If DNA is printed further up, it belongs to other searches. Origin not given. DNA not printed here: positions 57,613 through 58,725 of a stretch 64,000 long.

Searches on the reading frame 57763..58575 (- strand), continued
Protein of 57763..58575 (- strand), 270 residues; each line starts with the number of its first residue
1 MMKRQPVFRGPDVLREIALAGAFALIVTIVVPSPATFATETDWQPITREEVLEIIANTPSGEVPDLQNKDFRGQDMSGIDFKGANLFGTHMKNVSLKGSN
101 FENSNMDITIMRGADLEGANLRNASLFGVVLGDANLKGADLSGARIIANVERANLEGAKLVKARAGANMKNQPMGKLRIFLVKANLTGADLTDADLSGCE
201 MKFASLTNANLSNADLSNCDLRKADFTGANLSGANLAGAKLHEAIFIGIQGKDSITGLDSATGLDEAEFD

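Call 19: find_encoding_contigs(protein=P0121, flank=6000, max_places=2)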
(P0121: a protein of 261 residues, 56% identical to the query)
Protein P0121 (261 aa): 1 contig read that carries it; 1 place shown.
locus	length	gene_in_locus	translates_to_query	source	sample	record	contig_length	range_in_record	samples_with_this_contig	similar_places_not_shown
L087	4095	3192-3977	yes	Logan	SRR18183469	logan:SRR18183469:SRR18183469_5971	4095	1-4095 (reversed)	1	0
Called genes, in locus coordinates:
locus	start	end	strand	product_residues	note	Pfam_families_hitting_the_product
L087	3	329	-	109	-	?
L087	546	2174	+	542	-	PF01590:GAF, PF13185:GAF_2, PF13492:GAF_3 (faint), PF01966:HD (faint), PF13487:HD_5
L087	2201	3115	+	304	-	PF02527:GidB (weak), PF05175:MTS, PF06325:PrmA, PF10294:Methyltransf_16 (weak), PF13847:Methyltransf_31, PF08242:Methyltransf_12 (weak), PF09445:Methyltransf_15, PF13649:Methyltransf_25, +1 more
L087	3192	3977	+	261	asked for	PF00805:Pentapeptide, PF13576:Pentapeptide_3 (faint), PF00805:Pentapeptide, PF13599:Pentapeptide_4 (weak), PF00805:Pentapeptide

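Call 20: find_encoding_contigs(protein=P0129, flank=6000, max_places=2)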
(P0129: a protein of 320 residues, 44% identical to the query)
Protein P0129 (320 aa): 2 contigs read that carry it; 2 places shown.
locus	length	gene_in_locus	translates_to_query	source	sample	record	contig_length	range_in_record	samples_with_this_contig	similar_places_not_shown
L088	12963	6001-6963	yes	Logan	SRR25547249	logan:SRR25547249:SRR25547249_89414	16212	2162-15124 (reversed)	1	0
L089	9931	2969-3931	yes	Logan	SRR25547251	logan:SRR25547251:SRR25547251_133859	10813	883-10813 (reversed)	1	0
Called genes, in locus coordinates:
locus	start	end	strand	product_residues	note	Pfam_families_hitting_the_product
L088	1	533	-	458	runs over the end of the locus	PF00982:Glyco_transf_20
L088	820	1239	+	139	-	-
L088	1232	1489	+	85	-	PF19447:DUF5985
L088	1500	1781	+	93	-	PF19447:DUF5985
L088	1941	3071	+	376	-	PF21088:MS_channel_1st, PF00924:MS_channel_2nd, PF21082:MS_channel_3rd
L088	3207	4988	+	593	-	PF00149:Metallophos (weak), PF02872:5_nucleotid_C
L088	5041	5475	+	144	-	PF14106:DUF4279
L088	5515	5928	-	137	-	-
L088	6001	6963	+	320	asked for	PF00805:Pentapeptide, PF13576:Pentapeptide_3 (faint), PF13599:Pentapeptide_4, PF00805:Pentapeptide, PF13599:Pentapeptide_4 (weak), PF00805:Pentapeptide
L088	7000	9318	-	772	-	PF07715:Plug, PF00593:TonB_dep_Rec_b-barrel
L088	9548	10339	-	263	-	PF18557:NepR (faint)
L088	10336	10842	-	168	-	PF04542:Sigma70_r2, PF22029:PhyR_sigma2, PF08281:Sigma70_r4_2, PF04545:Sigma70_r4 (weak)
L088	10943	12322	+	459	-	PF00082:Peptidase_S8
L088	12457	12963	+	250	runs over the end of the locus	-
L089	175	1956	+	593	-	PF00149:Metallophos (weak), PF02872:5_nucleotid_C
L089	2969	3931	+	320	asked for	PF00805:Pentapeptide, PF13576:Pentapeptide_3 (faint), PF13599:Pentapeptide_4, PF00805:Pentapeptide, PF13599:Pentapeptide_4 (weak), PF00805:Pentapeptide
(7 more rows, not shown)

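Call 70: find_encoding_contigs(protein=P0127, flank=7000, max_places=2)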
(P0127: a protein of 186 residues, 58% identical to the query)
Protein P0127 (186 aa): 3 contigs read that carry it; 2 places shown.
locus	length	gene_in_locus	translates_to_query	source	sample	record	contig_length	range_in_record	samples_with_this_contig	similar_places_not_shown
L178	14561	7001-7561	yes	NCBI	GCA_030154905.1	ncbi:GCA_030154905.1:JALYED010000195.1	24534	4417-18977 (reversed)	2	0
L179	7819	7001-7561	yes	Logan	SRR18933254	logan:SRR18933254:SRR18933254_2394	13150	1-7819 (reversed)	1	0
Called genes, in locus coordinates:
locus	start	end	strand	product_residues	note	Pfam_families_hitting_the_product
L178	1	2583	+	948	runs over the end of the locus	PF00012:HSP70, PF12531:DUF3731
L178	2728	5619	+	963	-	PF00027:cNMP_binding, PF00581:Rhodanese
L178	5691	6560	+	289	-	-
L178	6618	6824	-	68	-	-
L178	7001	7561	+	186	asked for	PF13576:Pentapeptide_3 (faint), PF13599:Pentapeptide_4 (weak), PF00805:Pentapeptide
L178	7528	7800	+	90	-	-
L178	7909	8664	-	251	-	PF09335:VTT_dom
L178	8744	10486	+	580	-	PF00501:AMP-binding, PF13193:AMP-binding_C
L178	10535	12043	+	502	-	PF00246:Peptidase_M14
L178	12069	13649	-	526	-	PF00069:Pkinase, PF07714:PK_Tyr_Ser-Thr, PF08238:Sel1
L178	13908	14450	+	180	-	PF00132:Hexapep (faint), PF25084:LbH_EIF2B (weak)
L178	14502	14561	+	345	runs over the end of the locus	PF01979:Amidohydro_1, PF04909:Amidohydro_2 (weak)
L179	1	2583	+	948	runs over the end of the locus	PF00012:HSP70, PF12531:DUF3731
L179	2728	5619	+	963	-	PF00027:cNMP_binding, PF00581:Rhodanese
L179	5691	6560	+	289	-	-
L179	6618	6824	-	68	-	-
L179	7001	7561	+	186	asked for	PF13576:Pentapeptide_3 (faint), PF13599:Pentapeptide_4 (weak), PF00805:Pentapeptide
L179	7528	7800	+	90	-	-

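Call 74: search_protein_families(library=padloc, proteins=[window:57763-58575:-], max_evalue=0.001)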
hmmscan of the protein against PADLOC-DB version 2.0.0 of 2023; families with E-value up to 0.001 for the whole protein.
window:57763-58575:- (270 aa): 0 families
